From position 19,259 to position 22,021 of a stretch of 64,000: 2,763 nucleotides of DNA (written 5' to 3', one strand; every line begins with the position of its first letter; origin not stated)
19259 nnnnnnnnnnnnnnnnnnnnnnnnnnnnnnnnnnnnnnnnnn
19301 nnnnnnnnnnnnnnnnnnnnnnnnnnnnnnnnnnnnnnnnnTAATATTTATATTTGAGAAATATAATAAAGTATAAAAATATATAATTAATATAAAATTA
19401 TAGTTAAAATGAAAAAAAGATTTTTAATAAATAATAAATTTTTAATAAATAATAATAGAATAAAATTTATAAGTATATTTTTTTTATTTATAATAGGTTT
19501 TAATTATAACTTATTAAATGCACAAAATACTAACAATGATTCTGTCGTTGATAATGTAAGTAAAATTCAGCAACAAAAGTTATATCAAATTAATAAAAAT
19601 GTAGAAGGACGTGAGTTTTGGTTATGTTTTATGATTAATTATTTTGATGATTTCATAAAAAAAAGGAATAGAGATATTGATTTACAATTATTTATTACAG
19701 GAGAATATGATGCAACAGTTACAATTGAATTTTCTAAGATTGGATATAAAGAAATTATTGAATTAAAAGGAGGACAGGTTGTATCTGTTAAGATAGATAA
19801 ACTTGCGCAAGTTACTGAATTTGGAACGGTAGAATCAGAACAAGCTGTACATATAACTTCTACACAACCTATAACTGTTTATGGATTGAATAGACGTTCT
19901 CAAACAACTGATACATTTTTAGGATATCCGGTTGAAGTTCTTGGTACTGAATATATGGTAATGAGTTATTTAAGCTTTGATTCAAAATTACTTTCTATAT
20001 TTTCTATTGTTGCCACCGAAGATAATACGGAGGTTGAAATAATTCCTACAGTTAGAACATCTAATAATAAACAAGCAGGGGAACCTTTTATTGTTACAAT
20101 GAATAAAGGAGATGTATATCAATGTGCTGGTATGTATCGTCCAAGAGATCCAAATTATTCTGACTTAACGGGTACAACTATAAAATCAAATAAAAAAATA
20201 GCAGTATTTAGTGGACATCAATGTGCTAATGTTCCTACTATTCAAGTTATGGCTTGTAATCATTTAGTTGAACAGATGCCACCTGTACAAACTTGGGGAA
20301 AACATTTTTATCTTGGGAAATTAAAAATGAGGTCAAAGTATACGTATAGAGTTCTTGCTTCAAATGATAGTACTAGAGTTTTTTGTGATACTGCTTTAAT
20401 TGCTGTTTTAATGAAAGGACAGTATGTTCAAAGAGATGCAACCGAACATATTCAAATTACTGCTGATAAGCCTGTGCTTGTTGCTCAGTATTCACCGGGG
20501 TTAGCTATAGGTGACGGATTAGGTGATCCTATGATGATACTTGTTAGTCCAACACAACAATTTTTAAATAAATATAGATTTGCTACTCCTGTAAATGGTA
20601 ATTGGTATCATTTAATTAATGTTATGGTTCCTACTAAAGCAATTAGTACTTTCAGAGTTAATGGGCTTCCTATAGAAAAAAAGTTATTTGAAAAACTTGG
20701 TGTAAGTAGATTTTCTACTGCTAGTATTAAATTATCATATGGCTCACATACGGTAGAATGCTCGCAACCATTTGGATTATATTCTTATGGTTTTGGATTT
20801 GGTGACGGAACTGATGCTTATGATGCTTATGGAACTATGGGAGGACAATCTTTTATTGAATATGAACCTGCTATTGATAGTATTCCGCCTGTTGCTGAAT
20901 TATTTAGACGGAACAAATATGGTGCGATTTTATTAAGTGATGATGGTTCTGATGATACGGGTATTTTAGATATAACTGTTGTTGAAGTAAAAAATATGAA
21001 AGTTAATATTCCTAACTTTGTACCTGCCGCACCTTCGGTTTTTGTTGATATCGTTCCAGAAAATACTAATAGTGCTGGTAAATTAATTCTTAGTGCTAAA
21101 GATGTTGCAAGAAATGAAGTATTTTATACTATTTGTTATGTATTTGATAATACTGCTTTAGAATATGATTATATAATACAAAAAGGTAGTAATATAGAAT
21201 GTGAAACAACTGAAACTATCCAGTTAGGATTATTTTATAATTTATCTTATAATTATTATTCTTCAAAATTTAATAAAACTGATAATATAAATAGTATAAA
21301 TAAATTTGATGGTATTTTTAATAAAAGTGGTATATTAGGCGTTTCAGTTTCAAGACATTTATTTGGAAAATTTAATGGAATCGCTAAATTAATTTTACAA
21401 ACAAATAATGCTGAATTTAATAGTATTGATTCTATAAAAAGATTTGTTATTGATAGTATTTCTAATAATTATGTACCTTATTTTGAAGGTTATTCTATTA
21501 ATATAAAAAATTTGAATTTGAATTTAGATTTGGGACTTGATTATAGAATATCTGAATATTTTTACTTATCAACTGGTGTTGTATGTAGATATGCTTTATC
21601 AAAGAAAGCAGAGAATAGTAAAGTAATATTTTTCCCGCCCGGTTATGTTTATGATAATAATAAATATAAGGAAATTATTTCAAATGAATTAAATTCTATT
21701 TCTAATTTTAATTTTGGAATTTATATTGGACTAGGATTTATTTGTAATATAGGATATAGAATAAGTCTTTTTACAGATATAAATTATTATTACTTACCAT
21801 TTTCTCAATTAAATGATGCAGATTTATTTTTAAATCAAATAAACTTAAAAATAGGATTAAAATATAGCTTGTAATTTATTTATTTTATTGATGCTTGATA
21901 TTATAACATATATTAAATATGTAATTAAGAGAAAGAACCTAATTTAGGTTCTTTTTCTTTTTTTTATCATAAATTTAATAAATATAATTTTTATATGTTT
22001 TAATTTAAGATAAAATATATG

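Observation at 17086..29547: Secreted-protein island in which an IgGFc-binding/beta-barrel fusion sits directly upstream of the duplicated T9SS cargo genes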

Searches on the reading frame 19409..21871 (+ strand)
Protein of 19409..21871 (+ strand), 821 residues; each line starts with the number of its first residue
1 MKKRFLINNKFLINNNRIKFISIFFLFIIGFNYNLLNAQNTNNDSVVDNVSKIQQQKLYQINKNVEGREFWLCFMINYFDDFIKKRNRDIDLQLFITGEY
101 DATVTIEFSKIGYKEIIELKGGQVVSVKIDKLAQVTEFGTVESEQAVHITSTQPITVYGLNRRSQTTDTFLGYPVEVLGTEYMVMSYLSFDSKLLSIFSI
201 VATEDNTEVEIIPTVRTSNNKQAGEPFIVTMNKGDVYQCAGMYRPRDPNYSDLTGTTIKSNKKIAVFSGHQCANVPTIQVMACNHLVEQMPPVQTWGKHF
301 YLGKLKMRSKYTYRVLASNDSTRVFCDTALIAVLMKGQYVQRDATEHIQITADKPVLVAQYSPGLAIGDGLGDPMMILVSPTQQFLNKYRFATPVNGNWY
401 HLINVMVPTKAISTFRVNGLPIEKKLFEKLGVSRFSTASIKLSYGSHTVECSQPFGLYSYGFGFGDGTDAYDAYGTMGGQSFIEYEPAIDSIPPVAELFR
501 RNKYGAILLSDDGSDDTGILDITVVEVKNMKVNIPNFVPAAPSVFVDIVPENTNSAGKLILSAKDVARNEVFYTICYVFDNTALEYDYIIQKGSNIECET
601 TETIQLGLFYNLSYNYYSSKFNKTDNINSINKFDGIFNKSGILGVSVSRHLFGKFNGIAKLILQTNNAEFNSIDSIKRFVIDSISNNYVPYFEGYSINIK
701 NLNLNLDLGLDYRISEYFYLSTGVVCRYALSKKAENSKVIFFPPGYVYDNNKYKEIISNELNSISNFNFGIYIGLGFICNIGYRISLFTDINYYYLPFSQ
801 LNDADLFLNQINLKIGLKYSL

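Call 3: search_protein_families(library=pfam, proteins=[window:19409-21871:+], max_evalue=1)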
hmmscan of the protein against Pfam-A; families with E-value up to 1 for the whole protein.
window:19409-21871:+ (821 aa): 1 family
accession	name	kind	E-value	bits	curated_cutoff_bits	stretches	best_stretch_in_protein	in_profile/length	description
PF17517.7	IgGFc_binding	-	1.6e-75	254.5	25.6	1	168-461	1-297/297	IgGFc binding protein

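Call 4: search_protein_families(library=ncbifam, proteins=[window:19409-21871:+], max_evalue=1)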
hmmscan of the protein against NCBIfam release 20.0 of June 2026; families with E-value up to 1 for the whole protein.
window:19409-21871:+ (821 aa): 0 families

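Call 8: find_homologous_proteins(query=window:19409-21871:+, max_evalue=0.001)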
Query window:19409-21871:+ (821 aa): 859 proteins with E <= 0.001 among 8000 candidates; the best 120 are listed.
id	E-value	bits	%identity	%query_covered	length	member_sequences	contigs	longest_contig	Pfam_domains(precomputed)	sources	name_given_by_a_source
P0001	0.0e+0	1856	100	100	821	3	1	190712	PF17517.8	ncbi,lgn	-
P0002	0.0e+0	1448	76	99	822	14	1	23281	PF17517.8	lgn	-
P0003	0.0e+0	1203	67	94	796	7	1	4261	PF17517.8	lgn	-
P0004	0.0e+0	1141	63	94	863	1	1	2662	PF17517.8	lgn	-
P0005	2.7e-288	977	55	97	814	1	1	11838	PF17517.8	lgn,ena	-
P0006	4.7e-279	946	53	98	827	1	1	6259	PF17517.8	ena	-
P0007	1.6e-277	941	54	94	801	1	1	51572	PF17517.8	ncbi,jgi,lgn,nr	ncbi:MAG: IgGFc-binding protein [Ignavibacteria bacterium]|jgi:hypothetical protein|nr:IgGFc-binding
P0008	3.6e-275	933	54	95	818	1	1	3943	PF17517.8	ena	-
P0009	6.8e-270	916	51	97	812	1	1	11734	PF17517.8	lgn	-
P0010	6.0e-263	893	53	94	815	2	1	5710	PF17517.8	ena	-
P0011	6.4e-254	863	50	98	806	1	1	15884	PF17517.8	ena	-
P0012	1.4e-246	839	49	100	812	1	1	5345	PF17517.8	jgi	jgi:hypothetical protein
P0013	1.8e-245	835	50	96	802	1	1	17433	PF17517.8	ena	-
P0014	9.9e-239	813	49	94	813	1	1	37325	PF17517.8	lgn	-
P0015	1.9e-221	756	46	97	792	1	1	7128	PF17517.8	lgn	-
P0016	3.7e-217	742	44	99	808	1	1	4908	PF17517.8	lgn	-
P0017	4.9e-216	738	45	99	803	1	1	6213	PF17517.8,PF13568.13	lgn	-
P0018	6.5e-216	737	45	93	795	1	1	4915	PF17517.8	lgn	-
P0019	5.3e-210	718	46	92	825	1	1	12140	PF17517.8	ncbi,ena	-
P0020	6.1e-210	718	45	92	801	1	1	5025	PF17517.8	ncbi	-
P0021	1.3e-208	713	45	95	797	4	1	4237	PF17517.8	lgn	-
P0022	5.8e-207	708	45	94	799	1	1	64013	PF17517.8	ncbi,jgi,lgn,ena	-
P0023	4.5e-205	702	45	92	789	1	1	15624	PF17517.8,PF13568.13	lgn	-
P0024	2.4e-202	692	43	94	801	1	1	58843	PF17517.8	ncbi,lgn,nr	ncbi:MAG TPA: IgGFc-binding protein [Candidatus Kapabacteria bacterium]|nr:IgGFc-binding protein [Ca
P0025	6.1e-202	691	43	93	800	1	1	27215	PF17517.8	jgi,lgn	-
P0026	1.2e-201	690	43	98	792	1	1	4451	PF17517.8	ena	-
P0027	1.5e-201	690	45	93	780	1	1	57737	PF17517.8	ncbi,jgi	-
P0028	7.8e-201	687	43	94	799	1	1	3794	PF17517.8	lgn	-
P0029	1.0e-200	687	44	98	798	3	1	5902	PF17517.8,PF13568.13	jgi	jgi:hypothetical protein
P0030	1.5e-200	687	44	94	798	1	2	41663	PF17517.8,PF13568.13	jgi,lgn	jgi:hypothetical protein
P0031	1.9e-200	686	44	92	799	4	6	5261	PF17517.8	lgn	-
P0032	6.6e-200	684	43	98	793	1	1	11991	PF17517.8,PF13568.13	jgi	jgi:hypothetical protein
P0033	1.3e-199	684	44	97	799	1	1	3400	PF17517.8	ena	-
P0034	1.5e-199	683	44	97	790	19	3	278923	PF17517.8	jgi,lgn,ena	-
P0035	3.3e-199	682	42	94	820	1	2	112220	PF17517.8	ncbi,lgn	-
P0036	4.3e-199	682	44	94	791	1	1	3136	PF17517.8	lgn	-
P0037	6.3e-199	681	44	92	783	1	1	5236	PF17517.8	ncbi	-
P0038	7.1e-199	681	43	92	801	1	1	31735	PF17517.8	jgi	jgi:hypothetical protein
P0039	1.8e-198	680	40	98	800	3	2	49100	PF17517.8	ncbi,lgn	ncbi:MAG: IgGFc-binding protein [Chloroflexota bacterium]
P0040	6.1e-198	678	44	94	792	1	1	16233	PF17517.8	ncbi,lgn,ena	-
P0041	6.6e-198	678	42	98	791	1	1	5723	PF17517.8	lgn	-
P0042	6.8e-198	678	43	93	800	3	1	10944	PF17517.8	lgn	-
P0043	1.6e-197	677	44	97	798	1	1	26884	PF17517.8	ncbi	-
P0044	1.7e-197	677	43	93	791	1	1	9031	PF17517.8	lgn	-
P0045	2.5e-197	676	43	99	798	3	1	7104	PF17517.8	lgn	-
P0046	4.7e-197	675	43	93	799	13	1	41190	PF17517.8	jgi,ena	-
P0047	5.2e-197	675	43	96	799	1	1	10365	PF17517.8,PF13568.13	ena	-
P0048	6.9e-197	674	44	92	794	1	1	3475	PF17517.8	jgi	jgi:hypothetical protein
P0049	1.1e-196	674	45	93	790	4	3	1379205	PF17517.8,PF13568.13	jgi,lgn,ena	-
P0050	1.4e-196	673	43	99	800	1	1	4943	PF17517.8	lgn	-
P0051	1.7e-196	673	42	94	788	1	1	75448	PF17517.8,PF13568.13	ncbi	-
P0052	2.0e-196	673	43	92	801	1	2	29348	PF17517.8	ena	-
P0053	2.5e-196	673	44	98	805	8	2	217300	PF17517.8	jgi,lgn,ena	jgi:hypothetical protein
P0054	4.6e-196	672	43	92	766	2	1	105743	PF17517.8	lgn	-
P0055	6.5e-196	671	43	92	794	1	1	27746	PF17517.8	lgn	-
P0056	7.2e-196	671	43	92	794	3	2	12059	PF17517.8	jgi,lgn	jgi:hypothetical protein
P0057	8.1e-196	671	42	95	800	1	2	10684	PF17517.8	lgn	-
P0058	1.9e-195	670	43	99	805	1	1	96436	PF17517.8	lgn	-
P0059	5.0e-195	668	43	98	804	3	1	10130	PF17517.8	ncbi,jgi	-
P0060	9.8e-195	667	43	93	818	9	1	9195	PF17517.8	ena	-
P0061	1.2e-194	667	43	92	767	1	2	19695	PF17517.8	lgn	-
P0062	4.0e-194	665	43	97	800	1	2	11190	PF17517.8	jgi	-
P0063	5.2e-194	665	45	93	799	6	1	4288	PF17517.8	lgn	-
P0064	5.9e-194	665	44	93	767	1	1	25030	PF17517.8,PF13568.13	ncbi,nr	ncbi:MAG: outer membrane beta-barrel protein [Ignavibacteria bacterium]|nr:outer membrane beta-barre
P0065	1.2e-193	664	42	98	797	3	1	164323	PF17517.8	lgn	-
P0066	1.3e-193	664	43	93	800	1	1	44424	PF17517.8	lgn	-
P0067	3.3e-193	662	42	92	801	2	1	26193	PF17517.8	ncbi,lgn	ncbi:MAG: IgGFc-binding protein [Candidatus Kapaibacterium sp.]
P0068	3.8e-193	662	43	93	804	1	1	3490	PF17517.8,PF13505.13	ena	-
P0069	5.7e-193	662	43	93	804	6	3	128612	PF17517.8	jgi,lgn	-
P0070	6.9e-193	661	43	92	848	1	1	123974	PF17517.8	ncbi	ncbi:MAG: IgGFc-binding protein [bacterium]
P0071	8.3e-193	661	44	92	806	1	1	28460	PF17517.8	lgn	-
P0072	8.9e-193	661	42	99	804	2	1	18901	PF17517.8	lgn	-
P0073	1.0e-192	661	42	94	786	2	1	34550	PF17517.8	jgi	jgi:hypothetical protein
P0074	1.5e-192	660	42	92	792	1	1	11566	PF17517.8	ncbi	-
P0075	2.1e-192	660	42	95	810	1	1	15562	PF17517.8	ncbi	-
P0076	2.7e-192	659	43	95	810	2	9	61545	PF17517.8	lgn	-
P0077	6.0e-192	658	42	94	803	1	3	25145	PF17517.8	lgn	-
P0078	6.1e-192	658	42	92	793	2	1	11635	PF17517.8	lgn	-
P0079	7.0e-192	658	43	92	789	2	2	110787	PF17517.8,PF13568.13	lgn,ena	-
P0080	1.9e-191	656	43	95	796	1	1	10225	PF17517.8,PF13568.13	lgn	-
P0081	2.7e-191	656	43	92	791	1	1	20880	PF17517.8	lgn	-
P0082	2.8e-191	656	42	97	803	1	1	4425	PF17517.8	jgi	jgi:hypothetical protein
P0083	3.3e-191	656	43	92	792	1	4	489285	PF17517.8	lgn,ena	-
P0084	3.4e-191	656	43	93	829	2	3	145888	PF17517.8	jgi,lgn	-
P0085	3.6e-191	656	41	98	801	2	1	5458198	PF17517.8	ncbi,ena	-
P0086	4.5e-191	655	42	97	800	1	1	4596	PF17517.8,PF13568.13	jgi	-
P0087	5.4e-191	655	42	92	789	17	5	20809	PF17517.8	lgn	-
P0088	1.4e-190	654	43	94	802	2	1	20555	PF17517.8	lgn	-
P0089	1.5e-190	654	44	96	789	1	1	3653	PF17517.8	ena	-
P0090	1.5e-190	653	43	96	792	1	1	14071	PF17517.8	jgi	jgi:hypothetical protein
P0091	1.9e-190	653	43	92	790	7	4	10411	PF17517.8,PF13568.13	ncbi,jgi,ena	-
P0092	2.1e-190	653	43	97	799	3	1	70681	PF17517.8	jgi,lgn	jgi:hypothetical protein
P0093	2.8e-190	653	42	92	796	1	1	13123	PF17517.8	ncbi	-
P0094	5.1e-190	652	41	96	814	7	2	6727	PF17517.8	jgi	jgi:hypothetical protein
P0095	6.6e-190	651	42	93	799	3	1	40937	PF17517.8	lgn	-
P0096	7.9e-190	651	42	94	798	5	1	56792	PF17517.8,PF13568.13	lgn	-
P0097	1.2e-189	650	42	93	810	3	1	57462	PF17517.8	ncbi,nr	ncbi:MAG: IgGFc-binding protein [Candidatus Kapabacteria bacterium]|nr:IgGFc-binding protein [Candid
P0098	1.3e-189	650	42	94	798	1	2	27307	PF17517.8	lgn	-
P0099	1.3e-189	650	42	97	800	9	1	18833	PF17517.8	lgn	-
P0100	1.3e-189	650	43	97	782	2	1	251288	PF17517.8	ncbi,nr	ncbi:MAG: hypothetical protein EPN82_15335 [Bacteroidetes bacterium]|nr:MAG: hypothetical protein EP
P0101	3.3e-189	649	41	98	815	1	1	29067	PF17517.8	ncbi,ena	-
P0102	3.3e-189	649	43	92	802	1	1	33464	PF17517.8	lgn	-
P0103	3.5e-189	649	41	98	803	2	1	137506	PF17517.8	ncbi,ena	-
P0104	3.6e-189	649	43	97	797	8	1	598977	PF17517.8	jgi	jgi:hypothetical protein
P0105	3.9e-189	649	42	93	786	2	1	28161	PF17517.8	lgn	-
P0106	5.4e-189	648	42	95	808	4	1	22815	PF17517.8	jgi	jgi:hypothetical protein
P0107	5.7e-189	648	41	98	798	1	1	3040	PF17517.8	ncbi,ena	-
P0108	6.0e-189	648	42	94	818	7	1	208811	PF17517.8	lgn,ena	-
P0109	6.4e-189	648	42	92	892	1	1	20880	PF17517.8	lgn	-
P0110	8.5e-189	648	43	97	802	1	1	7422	PF17517.8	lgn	-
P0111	1.0e-188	647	42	97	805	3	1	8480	PF17517.8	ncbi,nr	ncbi:hypothetical protein D9V86_05085 [Bacteroidetes/Chlorobi group bacterium ChocPot_Mid]|nr:MAG: h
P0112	1.1e-188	647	41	92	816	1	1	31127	PF17517.8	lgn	-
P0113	1.3e-188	647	42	92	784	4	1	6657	PF17517.8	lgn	-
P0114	1.4e-188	647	41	98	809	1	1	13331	PF17517.8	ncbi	-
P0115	1.5e-188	647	43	93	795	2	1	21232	PF17517.8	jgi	-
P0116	1.8e-188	647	40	97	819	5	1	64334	PF17517.8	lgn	-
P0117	1.8e-188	647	42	94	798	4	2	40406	PF17517.8,PF13568.13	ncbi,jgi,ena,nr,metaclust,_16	ncbi:MAG: outer membrane beta-barrel protein [Ignavibacteria bacterium]|jgi:hypothetical protein|nr:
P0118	2.0e-188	646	42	92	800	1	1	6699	PF17517.8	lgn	-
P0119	2.4e-188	646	43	93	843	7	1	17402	PF17517.8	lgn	-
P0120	2.6e-188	646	41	100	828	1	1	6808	PF17517.8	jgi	jgi:hypothetical protein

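Call 9: find_encoding_contigs(protein=P0002, flank=10000, max_places=2)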
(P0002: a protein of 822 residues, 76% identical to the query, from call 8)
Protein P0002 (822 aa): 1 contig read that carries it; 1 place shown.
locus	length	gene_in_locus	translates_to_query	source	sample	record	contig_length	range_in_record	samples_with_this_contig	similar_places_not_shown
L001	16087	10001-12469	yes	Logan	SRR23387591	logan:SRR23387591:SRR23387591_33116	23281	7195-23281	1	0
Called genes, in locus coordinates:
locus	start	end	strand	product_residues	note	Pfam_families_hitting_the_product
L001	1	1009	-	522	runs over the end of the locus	PF00999:Na_H_Exchanger, PF02080:TrkA_C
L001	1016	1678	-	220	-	PF01569:PAP2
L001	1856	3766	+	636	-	PF00691:OmpA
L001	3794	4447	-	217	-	PF01841:Transglut_core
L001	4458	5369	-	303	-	PF03631:Virul_fac_BrkB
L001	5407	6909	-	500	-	PF01406:tRNA-synt_1e, PF01921:tRNA-synt_1f (faint), PF09334:tRNA-synt_1g (faint)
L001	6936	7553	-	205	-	PF02545:Maf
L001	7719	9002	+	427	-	-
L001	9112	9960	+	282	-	-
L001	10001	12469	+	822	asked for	PF17517:IgGFc_binding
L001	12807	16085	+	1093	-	?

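Call 10: find_encoding_contigs(protein=P0007, flank=10000, max_places=2)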
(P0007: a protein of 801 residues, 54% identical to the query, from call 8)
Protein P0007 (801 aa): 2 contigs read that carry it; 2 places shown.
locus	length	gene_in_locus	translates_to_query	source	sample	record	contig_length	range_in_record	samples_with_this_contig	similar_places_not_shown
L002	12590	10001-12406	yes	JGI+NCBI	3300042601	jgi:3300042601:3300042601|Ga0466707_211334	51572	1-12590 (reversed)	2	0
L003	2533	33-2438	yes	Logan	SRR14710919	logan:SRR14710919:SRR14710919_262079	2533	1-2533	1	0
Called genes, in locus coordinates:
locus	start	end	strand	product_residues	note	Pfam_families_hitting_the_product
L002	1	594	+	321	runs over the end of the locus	PF01075:Glyco_transf_9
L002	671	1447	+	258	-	PF02405:MlaE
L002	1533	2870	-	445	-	-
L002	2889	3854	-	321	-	PF00491:Arginase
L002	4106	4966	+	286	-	PF00140:Sigma70_r1_2, PF04542:Sigma70_r2, PF04539:Sigma70_r3, PF04545:Sigma70_r4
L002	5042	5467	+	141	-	PF02623:FliW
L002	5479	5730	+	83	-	PF02599:CsrA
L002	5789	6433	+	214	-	PF00072:Response_reg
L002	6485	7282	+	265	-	-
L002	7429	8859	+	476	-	PF09992:NAGPA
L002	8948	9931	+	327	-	-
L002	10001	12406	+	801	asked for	PF17517:IgGFc_binding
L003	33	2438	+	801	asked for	PF17517:IgGFc_binding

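Call 11: find_encoding_contigs(protein=P0024, flank=10000, max_places=2)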
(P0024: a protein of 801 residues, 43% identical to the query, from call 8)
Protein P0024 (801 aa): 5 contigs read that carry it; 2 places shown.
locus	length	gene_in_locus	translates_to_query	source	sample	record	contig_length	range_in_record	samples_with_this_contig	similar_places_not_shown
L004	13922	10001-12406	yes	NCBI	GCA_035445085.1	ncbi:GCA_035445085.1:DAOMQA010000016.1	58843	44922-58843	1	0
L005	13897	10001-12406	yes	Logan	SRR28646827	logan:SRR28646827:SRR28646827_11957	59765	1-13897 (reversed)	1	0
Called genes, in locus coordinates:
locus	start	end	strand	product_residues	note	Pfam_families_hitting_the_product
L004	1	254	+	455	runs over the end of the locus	PF01546:Peptidase_M20, PF07687:M20_dimer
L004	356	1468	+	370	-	PF00535:Glycos_transf_2, PF13641:Glyco_tranf_2_3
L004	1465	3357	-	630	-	PF00005:ABC_tran, PF02463:SMC_N, PF13555:AAA_29 (faint), PF01926:MMR_HSR1 (faint), PF13304:AAA_21 (weak), PF12848:ABC_tran_Xtn, PF00005:ABC_tran, PF16326:ABC_tran_CTD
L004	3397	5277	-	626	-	PF03065:Glyco_hydro_57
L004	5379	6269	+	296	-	PF02569:Pantoate_ligase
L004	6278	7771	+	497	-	PF01943:Polysacc_synt, PF13440:Polysacc_synt_3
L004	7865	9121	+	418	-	-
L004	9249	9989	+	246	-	-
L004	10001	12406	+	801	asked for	PF17517:IgGFc_binding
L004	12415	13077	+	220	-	PF01061:ABC2_membrane (weak), PF03379:CcmB, PF12698:ABC2_membrane_3 (weak)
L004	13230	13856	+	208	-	PF06971:Put_DNA-bind_N (weak), PF02629:CoA_binding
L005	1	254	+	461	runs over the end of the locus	PF01546:Peptidase_M20, PF07687:M20_dimer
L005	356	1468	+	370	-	PF00535:Glycos_transf_2, PF13641:Glyco_tranf_2_3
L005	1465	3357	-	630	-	PF00005:ABC_tran, PF02463:SMC_N, PF13555:AAA_29 (faint), PF01926:MMR_HSR1 (faint), PF13304:AAA_21 (weak), PF12848:ABC_tran_Xtn, PF00005:ABC_tran, PF16326:ABC_tran_CTD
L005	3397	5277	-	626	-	PF03065:Glyco_hydro_57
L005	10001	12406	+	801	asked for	PF17517:IgGFc_binding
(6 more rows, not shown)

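Call 14: find_related_loci(query=A1, collection=genome_contigs, flank=10000)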
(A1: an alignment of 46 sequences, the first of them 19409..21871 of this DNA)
Query A1 (821 aa) in genome_contigs; peptide patterns used: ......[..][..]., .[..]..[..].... (x = any residue, [..] = any of these).
234 stretches matched a pattern; 215 encode a relative of the query (tblastn E <= 1e-3); the best 80 are kept; 80 distinct loci.
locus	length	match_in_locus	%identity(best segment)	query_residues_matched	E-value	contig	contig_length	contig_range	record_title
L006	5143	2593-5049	76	9-821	0e+0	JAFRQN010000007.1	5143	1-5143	MAG: Bacteroidetes bacterium isolate RGIG2709 Goat_Omasum-4__c3059, whole genome shotgun sequence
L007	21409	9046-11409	66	19-821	0e+0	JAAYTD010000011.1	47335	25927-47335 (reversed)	MAG: Ignavibacteria bacterium isolate AS23ysBPME_80 42957_AS23, whole genome shotgun sequence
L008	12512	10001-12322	54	53-821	0e+0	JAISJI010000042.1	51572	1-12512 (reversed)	MAG: Ignavibacteria bacterium isolate Hs463_bin107 k119_3738883, whole genome shotgun sequence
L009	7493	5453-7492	59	57-740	0e+0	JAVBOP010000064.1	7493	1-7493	MAG: Candidatus Kapaibacterium sp. isolate EPI_MAG_00112 c_000001082761, whole genome shotgun sequence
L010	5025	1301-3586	45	63-821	0e+0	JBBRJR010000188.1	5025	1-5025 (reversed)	MAG: Candidatus Kapaibacterium sp. isolate Co_metawrap_2877 Cmw_2877_k141_26991246_length_5025_cov_7.0000, whole genome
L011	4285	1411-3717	45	40-821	0e+0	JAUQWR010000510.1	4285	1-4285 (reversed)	MAG: Candidatus Kapaibacterium sp. isolate BIN8 contig_203748, whole genome shotgun sequence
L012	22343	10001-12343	42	47-821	0e+0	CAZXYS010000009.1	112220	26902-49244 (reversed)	MAG TPA_asm: uncultured Hyphomicrobiales bacterium isolate SRP141376_co1_372 genome assembly, contig: NODE_408_length_11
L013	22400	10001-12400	40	18-821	0e+0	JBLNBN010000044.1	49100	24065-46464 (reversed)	MAG: Chloroflexota bacterium isolate MAG150 PRJNA951521_bin11_renamed_43, whole genome shotgun sequence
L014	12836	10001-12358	44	23-821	0e+0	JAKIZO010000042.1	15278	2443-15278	MAG: Bacteroidetes bacterium isolate UR.bin29 NODE_42_length_15278_cov_2.685810, whole genome shotgun sequence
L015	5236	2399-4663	44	61-819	0e+0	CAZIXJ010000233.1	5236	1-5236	MAG TPA_asm: uncultured Hyphomicrobiales bacterium isolate SRP332253_co1_21 genome assembly, contig: NODE_24988_length_5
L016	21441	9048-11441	43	17-821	0e+0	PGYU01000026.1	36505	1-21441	MAG: Ignavibacteriae bacterium HGW-Ignavibacteriae-1 08E140C01_z5_2013_Ig3399_v2_scaffold_957, whole genome shotgun sequ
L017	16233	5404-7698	44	48-821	0e+0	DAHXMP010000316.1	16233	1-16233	MAG TPA_asm: Bacteroidetes bacterium isolate clean1621 k141_1244699, whole genome shotgun sequence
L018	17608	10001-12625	43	64-821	0e+0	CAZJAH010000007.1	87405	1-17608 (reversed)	MAG TPA_asm: uncultured Hyphomicrobiales bacterium isolate SRP252850_co1_147 genome assembly, contig: NODE_235_length_87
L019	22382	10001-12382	42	23-821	0e+0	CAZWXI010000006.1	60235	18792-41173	MAG TPA_asm: uncultured Hyphomicrobiales bacterium isolate SRP093185_co1_13 genome assembly, contig: NODE_180_length_602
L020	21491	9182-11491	42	49-819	0e+0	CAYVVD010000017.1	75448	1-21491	MAG TPA_asm: uncultured Hyphomicrobiales bacterium isolate SRP141376_co3_220 genome assembly, contig: NODE_743_length_75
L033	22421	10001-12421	42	6-819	0e+0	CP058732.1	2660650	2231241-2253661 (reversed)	MAG: Candidatus Kapaibacterium sp. isolate Ch6 chromosome, complete genome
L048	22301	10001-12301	41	54-819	0e+0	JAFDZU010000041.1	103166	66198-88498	MAG: Bacteroidetes bacterium isolate SZAS-91 BACT-KAN-6__41__length-103166, whole genome shotgun sequence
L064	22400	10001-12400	39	7-818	0e+0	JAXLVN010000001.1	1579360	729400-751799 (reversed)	MAG: Candidatus Kapaibacterium sp. isolate STL-BAC57 C1.230.fa-1, whole genome shotgun sequence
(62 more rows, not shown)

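Call 20: search_solved_structures(query=A1, max_evalue=1)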
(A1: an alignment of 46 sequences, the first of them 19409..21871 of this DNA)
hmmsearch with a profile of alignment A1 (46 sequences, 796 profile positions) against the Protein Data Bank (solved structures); distinct sequences matched with E-value up to 1: 0.
